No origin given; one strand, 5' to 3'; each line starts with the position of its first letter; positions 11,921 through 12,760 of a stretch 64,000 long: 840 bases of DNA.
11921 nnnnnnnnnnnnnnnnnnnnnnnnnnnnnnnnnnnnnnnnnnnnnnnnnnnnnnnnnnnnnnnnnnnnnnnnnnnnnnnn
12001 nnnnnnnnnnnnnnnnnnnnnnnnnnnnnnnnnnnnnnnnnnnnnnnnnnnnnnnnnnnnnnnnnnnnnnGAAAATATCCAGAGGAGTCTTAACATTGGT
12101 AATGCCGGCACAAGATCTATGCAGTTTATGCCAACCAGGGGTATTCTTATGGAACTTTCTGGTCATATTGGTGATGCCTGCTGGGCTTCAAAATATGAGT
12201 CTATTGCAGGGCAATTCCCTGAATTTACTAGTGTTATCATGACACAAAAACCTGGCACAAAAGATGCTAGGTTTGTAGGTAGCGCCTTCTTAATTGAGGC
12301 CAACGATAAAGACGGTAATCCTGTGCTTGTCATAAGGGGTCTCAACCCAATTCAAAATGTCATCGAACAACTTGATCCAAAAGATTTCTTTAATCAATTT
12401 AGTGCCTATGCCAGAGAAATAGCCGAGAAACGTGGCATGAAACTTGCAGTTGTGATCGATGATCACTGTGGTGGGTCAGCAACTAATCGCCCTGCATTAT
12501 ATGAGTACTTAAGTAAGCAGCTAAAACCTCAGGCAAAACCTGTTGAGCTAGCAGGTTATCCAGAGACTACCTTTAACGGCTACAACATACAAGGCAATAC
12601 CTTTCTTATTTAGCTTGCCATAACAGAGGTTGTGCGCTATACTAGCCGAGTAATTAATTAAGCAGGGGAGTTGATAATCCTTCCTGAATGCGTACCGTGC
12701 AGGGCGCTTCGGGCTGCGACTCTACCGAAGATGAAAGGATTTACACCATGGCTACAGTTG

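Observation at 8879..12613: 1244-aa cytoplasmic orphan protein between rpmE and rpsB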

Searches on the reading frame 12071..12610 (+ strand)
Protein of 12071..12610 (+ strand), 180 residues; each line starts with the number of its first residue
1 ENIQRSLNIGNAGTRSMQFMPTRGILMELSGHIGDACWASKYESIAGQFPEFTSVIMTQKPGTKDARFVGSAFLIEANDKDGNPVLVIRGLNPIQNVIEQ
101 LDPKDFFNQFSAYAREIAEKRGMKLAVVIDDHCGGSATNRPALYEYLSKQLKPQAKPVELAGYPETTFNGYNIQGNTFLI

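Call 67: search_solved_structures(query=A5, max_evalue=10, show_alignments=3)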
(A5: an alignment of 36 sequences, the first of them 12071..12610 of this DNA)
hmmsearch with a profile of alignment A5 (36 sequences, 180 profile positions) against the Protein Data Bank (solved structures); distinct sequences matched with E-value up to 10: 7.
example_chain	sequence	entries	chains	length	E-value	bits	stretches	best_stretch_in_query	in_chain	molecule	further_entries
8rjx_A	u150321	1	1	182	0.074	15.8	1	34-132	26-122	Osmotically-inducible protein Y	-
1xiq_A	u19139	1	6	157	0.075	15.7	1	55-117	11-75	Nucleoside diphosphate kinase B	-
1xo1_A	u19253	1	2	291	0.29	13.8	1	77-150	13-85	5'-EXONUCLEASE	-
1ut5_A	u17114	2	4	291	0.41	13.4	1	77-138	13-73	EXODEOXYRIBONUCLEASE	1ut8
1exn_A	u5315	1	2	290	0.41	13.4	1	77-138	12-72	5'-EXONUCLEASE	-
6dgc_A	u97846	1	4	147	1.2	11.8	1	101-160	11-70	ISC1926 TnpA C-terminal catalytic domain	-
4km3_A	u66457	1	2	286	1.7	11.3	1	25-70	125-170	Methionine aminopeptidase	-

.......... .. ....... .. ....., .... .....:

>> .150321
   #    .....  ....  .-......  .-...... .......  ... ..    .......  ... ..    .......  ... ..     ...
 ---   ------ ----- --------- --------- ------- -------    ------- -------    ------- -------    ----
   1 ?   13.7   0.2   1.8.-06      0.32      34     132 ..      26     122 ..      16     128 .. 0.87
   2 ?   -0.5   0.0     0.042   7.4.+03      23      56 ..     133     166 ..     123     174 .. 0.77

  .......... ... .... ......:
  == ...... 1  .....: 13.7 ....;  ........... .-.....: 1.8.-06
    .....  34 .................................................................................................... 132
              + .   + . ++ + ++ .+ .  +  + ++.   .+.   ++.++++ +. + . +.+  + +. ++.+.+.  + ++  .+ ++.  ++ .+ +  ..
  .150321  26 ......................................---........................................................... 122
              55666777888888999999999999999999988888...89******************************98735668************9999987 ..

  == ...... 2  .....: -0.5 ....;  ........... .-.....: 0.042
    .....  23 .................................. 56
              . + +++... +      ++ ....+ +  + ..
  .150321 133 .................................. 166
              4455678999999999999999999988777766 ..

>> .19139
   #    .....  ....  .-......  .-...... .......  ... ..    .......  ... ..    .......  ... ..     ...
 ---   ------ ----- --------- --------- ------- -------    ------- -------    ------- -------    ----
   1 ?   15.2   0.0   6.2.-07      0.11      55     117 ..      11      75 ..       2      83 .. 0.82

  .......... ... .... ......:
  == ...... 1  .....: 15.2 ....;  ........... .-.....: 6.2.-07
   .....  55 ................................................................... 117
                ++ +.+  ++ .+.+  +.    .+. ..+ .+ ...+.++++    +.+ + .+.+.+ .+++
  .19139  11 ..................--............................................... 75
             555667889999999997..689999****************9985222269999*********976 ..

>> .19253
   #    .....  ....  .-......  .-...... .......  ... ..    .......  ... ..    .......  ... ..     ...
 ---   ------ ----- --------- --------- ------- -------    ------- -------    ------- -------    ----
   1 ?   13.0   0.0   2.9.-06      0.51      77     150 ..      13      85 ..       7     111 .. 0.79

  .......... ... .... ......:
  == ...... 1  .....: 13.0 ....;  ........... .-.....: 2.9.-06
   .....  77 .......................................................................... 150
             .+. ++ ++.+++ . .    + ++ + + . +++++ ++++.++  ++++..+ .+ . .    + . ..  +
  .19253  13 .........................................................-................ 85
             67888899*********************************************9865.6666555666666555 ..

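Call 68: search_protein_families(library=pfam, alignment_id=A5, max_evalue=10)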
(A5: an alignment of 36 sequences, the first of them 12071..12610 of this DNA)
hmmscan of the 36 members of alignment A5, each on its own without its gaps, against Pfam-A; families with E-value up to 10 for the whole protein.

A. member 1, window:12071-12610:+ (180 aa): 0 families

B. families by the number of members that match (of 36 scanned): 10 families
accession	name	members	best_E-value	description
PF02225.27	PA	3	0.0054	PA domain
PF19796.4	DUF6280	2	0.053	Family of unknown function (DUF6280)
PF22526.2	DUF7000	1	0.023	Domain of unknown function (DUF7000)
PF14827.12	dCache_3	1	0.043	Double sensory domain of two-component sensor kinase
PF02388.22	FemAB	1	0.093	FemAB family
PF01637.24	ATPase_2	1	0.14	ATPase domain predominantly from Archaea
PF17150.9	CHASE6_C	1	0.15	C-terminal domain of two-partite extracellular sensor domain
PF03997.17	VPS28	1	0.15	VPS28 protein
PF22737.1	NNH6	1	0.24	NACHT N-terminal Helical domain 6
PF22564.2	HAAS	1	0.27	HAAS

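Call 87: find_homologous_proteins(query=A5, max_evalue=0.001)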
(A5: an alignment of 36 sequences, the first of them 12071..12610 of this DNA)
Query A5 (36 sequences) (180 aa, profile of the alignment): 35 proteins with E <= 0.001 among 3602 candidates.
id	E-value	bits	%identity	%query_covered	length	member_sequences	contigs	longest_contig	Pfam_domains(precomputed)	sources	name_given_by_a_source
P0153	2.1e-83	296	54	91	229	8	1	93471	-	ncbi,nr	ncbi:MAG: hypothetical protein PHX76_00005, partial [Patescibacteria group bacterium]|nr:hypothetica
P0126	1.5e-79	284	50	98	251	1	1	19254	-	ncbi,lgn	-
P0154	9.5e-78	278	49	100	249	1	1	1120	-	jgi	-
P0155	5.6e-77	275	51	100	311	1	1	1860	-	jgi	jgi:hypothetical protein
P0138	6.5e-73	262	56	93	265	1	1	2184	-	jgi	-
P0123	7.0e-73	262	57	99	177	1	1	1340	-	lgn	-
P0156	8.9e-72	258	49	93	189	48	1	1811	-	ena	-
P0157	4.9e-70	253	57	99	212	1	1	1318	-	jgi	jgi:hypothetical protein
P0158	1.4e-69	251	55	86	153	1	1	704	-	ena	-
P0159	8.9e-68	245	55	89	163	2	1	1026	-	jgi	jgi:hypothetical protein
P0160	7.8e-67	242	47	96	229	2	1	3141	-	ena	-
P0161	1.8e-66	241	49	100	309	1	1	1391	-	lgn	-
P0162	4.4e-66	240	47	91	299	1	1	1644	-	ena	-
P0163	1.6e-65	238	45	99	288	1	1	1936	-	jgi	jgi:hypothetical protein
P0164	1.9e-65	238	48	99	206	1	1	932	-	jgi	jgi:hypothetical protein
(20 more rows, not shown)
